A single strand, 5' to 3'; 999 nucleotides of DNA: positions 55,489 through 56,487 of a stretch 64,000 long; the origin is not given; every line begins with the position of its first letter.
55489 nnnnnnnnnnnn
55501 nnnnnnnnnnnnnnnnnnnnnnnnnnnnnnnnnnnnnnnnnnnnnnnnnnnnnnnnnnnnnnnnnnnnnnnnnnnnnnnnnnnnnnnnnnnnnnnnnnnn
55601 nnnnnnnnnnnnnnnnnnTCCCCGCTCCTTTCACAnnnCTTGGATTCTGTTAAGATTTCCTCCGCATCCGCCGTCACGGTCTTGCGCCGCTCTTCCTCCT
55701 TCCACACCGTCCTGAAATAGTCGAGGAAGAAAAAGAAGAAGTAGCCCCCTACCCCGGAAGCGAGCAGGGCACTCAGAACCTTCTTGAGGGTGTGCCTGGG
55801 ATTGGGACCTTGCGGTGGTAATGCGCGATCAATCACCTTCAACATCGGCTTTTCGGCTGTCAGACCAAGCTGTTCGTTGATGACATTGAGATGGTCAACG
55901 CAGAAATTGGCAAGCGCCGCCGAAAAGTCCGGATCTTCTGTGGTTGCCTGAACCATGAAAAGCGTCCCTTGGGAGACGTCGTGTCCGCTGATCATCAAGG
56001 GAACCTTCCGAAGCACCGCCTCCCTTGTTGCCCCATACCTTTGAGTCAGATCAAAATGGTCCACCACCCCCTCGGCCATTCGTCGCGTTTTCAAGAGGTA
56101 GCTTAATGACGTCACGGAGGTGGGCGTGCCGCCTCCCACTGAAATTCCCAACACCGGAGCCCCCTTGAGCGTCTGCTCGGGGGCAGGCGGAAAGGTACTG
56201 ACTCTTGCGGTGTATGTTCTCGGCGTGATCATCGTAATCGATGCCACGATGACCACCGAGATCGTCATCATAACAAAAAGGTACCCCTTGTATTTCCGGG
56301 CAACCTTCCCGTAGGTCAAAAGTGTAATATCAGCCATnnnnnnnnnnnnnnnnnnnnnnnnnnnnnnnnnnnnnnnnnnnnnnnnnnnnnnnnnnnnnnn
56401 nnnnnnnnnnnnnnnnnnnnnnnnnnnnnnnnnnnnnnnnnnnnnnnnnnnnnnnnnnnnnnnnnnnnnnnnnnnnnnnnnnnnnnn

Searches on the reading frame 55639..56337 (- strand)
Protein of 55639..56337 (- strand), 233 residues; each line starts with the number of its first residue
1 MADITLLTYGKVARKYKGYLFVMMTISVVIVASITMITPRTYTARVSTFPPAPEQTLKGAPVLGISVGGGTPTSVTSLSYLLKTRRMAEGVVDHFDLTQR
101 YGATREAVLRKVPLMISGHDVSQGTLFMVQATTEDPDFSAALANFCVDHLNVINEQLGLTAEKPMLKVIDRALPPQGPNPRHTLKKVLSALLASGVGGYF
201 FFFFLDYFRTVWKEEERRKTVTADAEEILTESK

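Call 58: search_protein_families(library=ncbifam, proteins=[window:55639-56337:-], max_evalue=10)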
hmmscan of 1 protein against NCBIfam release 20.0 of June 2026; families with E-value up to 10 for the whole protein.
seq(233 aa): 2 families
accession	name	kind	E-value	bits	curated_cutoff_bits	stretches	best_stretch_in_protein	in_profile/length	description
TIGR03007.1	pepcterm_ChnLen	equivalog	7.6e-07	27.7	278.85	2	6-140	3-137/498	XrtA system polysaccharide chain length determinant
TIGR01874.1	cas_cas5a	exception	0.16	11.9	23.05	1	38-116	13-86/173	type I-A CRISPR-associated protein Cas5a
